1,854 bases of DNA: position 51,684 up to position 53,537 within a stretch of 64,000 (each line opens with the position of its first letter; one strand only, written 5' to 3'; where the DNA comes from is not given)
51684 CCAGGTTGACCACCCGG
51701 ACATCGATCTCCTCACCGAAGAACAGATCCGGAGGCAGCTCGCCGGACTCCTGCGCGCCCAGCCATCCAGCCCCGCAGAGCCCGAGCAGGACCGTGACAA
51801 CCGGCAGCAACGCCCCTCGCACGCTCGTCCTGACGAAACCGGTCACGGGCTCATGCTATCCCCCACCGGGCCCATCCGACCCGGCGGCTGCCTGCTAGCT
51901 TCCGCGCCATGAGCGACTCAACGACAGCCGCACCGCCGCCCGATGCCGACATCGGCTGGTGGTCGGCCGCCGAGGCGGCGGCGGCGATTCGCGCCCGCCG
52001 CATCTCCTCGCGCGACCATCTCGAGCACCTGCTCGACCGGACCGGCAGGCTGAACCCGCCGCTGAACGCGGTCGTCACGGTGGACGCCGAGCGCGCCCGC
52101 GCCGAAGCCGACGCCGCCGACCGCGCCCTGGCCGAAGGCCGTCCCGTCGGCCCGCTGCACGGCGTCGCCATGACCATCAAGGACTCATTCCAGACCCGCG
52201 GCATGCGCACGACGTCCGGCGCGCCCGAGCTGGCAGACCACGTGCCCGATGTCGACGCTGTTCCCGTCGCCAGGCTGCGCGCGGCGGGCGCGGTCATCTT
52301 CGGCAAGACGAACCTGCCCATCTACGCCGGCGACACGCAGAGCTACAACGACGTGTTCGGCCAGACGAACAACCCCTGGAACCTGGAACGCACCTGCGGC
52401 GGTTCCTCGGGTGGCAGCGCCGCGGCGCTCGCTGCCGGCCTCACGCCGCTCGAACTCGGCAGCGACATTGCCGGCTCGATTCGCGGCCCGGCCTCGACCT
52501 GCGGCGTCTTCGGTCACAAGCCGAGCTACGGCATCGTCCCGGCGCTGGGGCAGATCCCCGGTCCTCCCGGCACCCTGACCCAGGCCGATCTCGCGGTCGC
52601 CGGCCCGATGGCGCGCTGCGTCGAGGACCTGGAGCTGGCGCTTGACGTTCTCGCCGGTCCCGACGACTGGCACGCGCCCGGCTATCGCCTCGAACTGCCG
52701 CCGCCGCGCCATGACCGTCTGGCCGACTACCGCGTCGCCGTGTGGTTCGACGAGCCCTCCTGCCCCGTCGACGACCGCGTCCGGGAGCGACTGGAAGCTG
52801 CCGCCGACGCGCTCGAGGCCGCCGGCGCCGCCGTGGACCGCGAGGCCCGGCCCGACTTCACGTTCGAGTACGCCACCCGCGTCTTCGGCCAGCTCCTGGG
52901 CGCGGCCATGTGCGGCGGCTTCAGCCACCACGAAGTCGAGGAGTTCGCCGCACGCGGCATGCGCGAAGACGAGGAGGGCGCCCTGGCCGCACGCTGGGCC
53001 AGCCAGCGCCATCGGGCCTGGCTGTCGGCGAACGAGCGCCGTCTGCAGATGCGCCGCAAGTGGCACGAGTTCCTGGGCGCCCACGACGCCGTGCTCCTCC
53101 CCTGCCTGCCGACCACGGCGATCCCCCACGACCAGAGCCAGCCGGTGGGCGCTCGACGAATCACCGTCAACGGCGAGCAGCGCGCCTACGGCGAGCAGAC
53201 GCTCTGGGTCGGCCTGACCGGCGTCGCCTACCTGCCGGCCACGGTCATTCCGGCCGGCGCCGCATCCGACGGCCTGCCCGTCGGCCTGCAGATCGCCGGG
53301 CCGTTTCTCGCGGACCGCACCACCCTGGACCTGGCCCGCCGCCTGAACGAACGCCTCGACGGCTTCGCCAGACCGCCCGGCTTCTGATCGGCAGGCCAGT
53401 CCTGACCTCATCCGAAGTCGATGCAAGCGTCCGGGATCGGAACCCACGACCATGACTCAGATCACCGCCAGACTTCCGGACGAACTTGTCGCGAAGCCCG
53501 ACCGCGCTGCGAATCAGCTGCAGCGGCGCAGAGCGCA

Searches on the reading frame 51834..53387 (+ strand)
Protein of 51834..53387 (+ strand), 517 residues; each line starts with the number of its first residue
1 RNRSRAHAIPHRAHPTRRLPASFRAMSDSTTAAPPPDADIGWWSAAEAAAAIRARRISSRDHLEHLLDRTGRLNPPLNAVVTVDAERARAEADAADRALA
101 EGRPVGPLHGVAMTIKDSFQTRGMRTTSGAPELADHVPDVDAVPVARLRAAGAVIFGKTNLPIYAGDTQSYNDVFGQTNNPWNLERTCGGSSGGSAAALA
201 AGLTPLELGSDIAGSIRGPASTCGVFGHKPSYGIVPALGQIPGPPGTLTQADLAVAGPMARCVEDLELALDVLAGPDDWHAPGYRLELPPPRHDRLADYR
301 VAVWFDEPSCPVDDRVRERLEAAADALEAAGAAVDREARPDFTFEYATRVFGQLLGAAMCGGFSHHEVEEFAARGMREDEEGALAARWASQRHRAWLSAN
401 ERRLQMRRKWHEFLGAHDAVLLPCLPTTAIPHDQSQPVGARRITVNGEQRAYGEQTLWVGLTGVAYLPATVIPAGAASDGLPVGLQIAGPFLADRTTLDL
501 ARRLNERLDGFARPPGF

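Call 54: search_protein_families(library=pfam, proteins=[window:51834-53387:+], max_evalue=0.00001)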
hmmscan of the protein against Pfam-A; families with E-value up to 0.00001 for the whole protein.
window:51834-53387:+ (517 aa): 1 family
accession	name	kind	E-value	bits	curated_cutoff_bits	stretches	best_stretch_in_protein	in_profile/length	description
PF01425.27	Amidase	-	1.3e-101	341.3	27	1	63-498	3-445/445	Amidase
